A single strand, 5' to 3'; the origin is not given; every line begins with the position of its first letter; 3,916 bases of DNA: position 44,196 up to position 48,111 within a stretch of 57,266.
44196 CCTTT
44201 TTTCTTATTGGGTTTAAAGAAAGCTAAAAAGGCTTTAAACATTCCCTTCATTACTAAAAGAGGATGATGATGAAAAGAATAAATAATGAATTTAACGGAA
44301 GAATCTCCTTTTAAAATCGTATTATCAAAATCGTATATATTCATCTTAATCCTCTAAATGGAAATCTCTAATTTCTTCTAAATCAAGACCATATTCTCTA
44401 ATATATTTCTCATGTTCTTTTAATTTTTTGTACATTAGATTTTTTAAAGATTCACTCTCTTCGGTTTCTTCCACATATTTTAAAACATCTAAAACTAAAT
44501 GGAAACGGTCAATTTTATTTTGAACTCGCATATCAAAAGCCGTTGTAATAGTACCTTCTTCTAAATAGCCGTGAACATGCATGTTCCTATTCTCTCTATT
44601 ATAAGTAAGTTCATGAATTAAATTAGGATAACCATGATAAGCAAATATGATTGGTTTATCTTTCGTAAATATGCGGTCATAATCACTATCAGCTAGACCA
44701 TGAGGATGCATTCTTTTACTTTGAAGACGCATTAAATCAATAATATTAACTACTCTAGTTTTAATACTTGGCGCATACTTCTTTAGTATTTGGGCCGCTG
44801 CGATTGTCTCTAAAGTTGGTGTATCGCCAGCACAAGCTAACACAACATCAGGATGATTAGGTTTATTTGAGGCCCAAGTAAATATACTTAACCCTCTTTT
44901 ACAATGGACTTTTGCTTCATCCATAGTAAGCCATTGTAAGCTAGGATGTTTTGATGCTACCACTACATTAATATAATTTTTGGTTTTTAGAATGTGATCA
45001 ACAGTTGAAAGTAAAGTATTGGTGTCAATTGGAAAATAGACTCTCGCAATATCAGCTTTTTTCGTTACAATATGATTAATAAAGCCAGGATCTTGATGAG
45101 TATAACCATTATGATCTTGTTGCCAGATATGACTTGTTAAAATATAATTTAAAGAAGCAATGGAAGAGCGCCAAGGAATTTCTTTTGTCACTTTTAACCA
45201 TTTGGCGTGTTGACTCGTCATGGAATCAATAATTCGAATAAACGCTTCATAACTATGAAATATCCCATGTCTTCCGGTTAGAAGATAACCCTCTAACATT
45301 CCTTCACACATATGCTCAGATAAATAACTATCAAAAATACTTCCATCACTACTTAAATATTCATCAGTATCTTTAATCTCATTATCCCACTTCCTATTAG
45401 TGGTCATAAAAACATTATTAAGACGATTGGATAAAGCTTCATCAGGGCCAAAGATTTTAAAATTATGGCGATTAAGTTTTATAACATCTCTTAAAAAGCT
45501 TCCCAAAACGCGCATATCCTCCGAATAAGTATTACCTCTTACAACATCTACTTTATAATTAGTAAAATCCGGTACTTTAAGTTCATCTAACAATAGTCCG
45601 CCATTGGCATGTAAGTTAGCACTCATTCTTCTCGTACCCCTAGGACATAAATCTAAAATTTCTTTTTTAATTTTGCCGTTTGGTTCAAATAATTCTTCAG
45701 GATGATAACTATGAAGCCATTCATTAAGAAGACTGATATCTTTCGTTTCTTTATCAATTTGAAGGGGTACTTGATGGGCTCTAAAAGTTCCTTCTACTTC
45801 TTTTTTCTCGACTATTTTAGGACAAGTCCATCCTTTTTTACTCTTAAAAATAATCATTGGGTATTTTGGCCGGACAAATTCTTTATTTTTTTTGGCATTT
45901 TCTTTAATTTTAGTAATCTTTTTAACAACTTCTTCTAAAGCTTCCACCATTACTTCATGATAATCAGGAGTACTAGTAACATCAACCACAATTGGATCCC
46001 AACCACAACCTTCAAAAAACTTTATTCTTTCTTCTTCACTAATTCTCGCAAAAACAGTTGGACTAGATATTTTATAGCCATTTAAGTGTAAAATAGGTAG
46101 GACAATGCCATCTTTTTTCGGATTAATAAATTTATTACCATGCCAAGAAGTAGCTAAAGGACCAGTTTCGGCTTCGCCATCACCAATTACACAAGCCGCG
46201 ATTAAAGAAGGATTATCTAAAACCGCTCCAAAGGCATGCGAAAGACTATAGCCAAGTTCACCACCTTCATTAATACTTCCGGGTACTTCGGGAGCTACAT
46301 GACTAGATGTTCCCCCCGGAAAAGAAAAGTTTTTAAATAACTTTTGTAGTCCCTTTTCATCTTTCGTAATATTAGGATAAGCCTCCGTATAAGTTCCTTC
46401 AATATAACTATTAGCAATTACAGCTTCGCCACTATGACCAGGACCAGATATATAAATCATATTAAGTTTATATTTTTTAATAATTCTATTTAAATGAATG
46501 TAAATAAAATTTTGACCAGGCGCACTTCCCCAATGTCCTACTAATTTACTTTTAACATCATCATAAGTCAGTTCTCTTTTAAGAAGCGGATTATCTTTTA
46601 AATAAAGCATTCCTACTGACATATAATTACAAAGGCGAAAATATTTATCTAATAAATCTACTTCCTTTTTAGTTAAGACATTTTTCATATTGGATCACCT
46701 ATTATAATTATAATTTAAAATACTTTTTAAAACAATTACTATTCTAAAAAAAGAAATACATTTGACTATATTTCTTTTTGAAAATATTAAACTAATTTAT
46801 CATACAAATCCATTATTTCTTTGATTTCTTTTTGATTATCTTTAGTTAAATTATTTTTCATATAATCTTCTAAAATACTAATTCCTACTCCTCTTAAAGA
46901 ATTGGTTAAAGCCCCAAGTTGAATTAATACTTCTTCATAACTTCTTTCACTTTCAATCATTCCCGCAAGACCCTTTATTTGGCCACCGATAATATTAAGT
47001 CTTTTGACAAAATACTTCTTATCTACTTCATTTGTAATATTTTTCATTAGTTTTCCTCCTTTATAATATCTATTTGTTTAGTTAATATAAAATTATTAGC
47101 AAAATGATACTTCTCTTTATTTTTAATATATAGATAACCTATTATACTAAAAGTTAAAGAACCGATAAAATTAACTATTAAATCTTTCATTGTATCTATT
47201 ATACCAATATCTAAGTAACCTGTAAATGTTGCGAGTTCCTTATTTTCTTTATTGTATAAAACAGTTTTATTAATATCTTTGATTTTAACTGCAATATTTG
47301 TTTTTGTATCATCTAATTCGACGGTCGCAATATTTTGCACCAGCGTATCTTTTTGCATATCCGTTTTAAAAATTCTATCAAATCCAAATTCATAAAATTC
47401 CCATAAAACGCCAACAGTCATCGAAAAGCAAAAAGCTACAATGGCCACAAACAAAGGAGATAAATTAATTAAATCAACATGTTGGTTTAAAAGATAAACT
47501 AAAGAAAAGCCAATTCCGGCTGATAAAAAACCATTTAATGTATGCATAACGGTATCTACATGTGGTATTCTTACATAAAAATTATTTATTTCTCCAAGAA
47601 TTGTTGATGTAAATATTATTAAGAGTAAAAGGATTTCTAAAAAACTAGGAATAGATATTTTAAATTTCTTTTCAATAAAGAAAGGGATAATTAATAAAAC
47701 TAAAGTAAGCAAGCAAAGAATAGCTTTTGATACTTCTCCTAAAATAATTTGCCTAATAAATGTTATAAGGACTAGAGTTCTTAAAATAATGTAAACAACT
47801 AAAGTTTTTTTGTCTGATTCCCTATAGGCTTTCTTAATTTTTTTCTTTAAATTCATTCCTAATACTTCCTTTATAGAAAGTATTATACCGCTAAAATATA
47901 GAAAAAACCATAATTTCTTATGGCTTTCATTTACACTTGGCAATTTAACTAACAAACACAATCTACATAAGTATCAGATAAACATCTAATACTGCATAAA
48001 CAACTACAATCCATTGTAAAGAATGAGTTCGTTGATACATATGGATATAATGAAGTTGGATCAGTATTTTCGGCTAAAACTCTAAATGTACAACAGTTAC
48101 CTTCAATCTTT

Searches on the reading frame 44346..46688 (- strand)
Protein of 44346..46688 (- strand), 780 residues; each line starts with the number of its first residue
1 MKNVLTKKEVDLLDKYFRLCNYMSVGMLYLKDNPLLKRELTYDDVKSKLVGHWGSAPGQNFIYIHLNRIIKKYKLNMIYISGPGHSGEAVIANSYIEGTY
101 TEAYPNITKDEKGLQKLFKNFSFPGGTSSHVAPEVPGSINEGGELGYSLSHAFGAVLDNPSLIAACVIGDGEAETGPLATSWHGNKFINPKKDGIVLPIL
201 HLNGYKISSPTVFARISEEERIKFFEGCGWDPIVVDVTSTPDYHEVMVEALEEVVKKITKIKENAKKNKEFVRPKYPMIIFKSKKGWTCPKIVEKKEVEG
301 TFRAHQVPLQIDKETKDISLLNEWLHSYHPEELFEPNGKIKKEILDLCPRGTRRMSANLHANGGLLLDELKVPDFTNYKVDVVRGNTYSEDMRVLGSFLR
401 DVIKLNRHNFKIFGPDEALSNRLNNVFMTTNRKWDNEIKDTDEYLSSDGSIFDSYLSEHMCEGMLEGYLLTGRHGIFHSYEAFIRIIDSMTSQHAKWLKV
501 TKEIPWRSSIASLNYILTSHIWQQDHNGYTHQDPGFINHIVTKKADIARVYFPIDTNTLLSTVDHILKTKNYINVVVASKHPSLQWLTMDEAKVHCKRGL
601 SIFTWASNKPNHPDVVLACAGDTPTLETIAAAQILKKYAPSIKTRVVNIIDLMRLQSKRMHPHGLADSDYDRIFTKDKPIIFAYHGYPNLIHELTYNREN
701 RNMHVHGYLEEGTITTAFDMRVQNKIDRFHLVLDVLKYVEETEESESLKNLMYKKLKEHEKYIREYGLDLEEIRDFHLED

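Call 13: search_protein_families(library=pfam, proteins=[window:44346-46688:-], max_evalue=0.01)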
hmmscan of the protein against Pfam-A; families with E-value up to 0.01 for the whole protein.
window:44346-46688:- (780 aa): 3 families
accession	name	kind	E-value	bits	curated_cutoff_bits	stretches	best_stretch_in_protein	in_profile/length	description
PF09364.15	XFP_N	-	1.1e-167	557.8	23.7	1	6-365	3-363/364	XFP N-terminal domain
PF09363.15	XFP_C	-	1.4e-83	279.8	23.4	1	580-776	1-200/202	XFP C-terminal domain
PF03894.20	XFP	-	3.8e-81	271.5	22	1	394-568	2-176/177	D-xylulose 5-phosphate/D-fructose 6-phosphate phosphoketolase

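Call 34: find_related_loci(query=window:44346-46688:-, collection=genome_contigs, flank=10000)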
Query window:44346-46688:- (780 aa) in genome_contigs; peptide patterns used: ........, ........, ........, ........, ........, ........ (x = any residue, [..] = any of these).
599 stretches matched a pattern (row limit reached: there are more); 518 encode a relative of the query (tblastn E <= 1e-3); the best 80 are kept; 80 distinct loci.
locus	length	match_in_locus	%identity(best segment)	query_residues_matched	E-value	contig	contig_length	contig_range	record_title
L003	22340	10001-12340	96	1-780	0e+0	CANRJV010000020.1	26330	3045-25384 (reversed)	MAG: uncultured Bacilli bacterium isolate Lapin-019__bin1 genome assembly, contig: Lapin-019__NODE_1059_length_26330_cov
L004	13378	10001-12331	81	4-780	0e+0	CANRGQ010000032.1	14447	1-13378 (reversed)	MAG: uncultured Bacilli bacterium isolate Lapin-021__bin69 genome assembly, contig: Lapin-021__NODE_4751_length_14447_co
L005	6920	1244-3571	81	4-780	0e+0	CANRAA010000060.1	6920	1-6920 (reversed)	MAG: uncultured Bacilli bacterium isolate Lapin-017__bin11 genome assembly, contig: Lapin-017__NODE_9086_length_6920_cov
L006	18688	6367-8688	79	3-776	0e+0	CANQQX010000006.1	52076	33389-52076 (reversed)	MAG: uncultured Bacilli bacterium isolate Lapin-008__bin51 genome assembly, contig: Lapin-008__NODE_804_length_52076_cov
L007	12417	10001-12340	79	3-779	0e+0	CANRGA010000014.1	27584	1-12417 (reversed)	MAG: uncultured Bacilli bacterium isolate Lapin-022__bin6 genome assembly, contig: Lapin-022__NODE_1653_length_27584_cov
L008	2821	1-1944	96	132-779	0e+0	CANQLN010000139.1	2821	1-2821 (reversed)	MAG: uncultured Bacilli bacterium isolate Lapin-015__bin74 genome assembly, contig: Lapin-015__NODE_43259_length_2821_co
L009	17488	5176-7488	78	5-776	0e+0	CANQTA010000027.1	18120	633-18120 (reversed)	MAG: uncultured Bacilli bacterium isolate Lapin-012__bin21 genome assembly, contig: Lapin-012__NODE_3976_length_18120_co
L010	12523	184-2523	77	1-780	0e+0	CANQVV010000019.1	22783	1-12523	MAG: uncultured Bacilli bacterium isolate Lapin-014__bin22 genome assembly, contig: Lapin-014__NODE_1803_length_22783_co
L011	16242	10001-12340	77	1-780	0e+0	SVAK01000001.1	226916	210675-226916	MAG: Bacillota bacterium isolate SIG200 NODE_169_length_226916_cov_2.942387, whole genome shotgun sequence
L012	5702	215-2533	76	4-776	0e+0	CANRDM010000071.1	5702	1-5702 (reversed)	MAG: uncultured Bacilli bacterium isolate Lapin-026__bin104 genome assembly, contig: Lapin-026__NODE_18596_length_5702_c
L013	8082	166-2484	76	4-776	0e+0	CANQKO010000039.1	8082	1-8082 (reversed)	MAG: uncultured Bacilli bacterium isolate Lapin-027__bin20 genome assembly, contig: Lapin-027__NODE_9473_length_8082_cov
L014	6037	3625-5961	75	1-780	0e+0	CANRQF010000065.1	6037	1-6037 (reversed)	MAG: uncultured Bacilli bacterium isolate Lapin-017__bin12 genome assembly, contig: Lapin-017__NODE_11258_length_6037_co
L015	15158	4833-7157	76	5-780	0e+0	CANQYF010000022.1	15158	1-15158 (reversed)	MAG: uncultured Bacilli bacterium isolate Lapin-015__bin82 genome assembly, contig: Lapin-015__NODE_3784_length_15158_co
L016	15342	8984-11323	75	1-780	0e+0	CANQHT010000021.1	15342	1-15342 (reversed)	MAG: uncultured Bacilli bacterium isolate Lapin-027__bin78 genome assembly, contig: Lapin-027__NODE_3609_length_15342_co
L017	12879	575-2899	77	4-778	0e+0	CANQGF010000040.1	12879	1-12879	MAG: uncultured Bacilli bacterium isolate Lapin-007__bin28 genome assembly, contig: Lapin-007__NODE_1882_length_12879_co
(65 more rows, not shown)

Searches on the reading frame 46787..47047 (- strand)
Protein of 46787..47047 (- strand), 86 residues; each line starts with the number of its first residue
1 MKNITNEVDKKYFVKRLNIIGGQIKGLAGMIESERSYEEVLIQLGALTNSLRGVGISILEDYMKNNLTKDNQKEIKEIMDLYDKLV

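Call 13: search_protein_families(library=pfam, proteins=[window:46787-47047:-], max_evalue=0.01)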
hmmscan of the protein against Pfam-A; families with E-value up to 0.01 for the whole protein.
window:46787-47047:- (86 aa): 1 family
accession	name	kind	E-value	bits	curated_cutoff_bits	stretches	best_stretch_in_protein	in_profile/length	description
PF02583.22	Trns_repr_metal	-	5.4e-17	62.4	22.8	1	9-83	1-77/78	Metal-sensitive transcriptional repressor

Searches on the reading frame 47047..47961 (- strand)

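Call 13: search_protein_families(library=pfam, proteins=[window:47047-47961:-], max_evalue=0.01)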
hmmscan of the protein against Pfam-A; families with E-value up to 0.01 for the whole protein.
window:47047-47961:- (304 aa): 1 family
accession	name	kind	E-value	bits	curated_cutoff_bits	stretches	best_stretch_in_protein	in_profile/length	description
PF02508.19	Rnf-Nqr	-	0.0092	16.5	23.8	0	55-158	42-141/174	Rnf-Nqr subunit, membrane protein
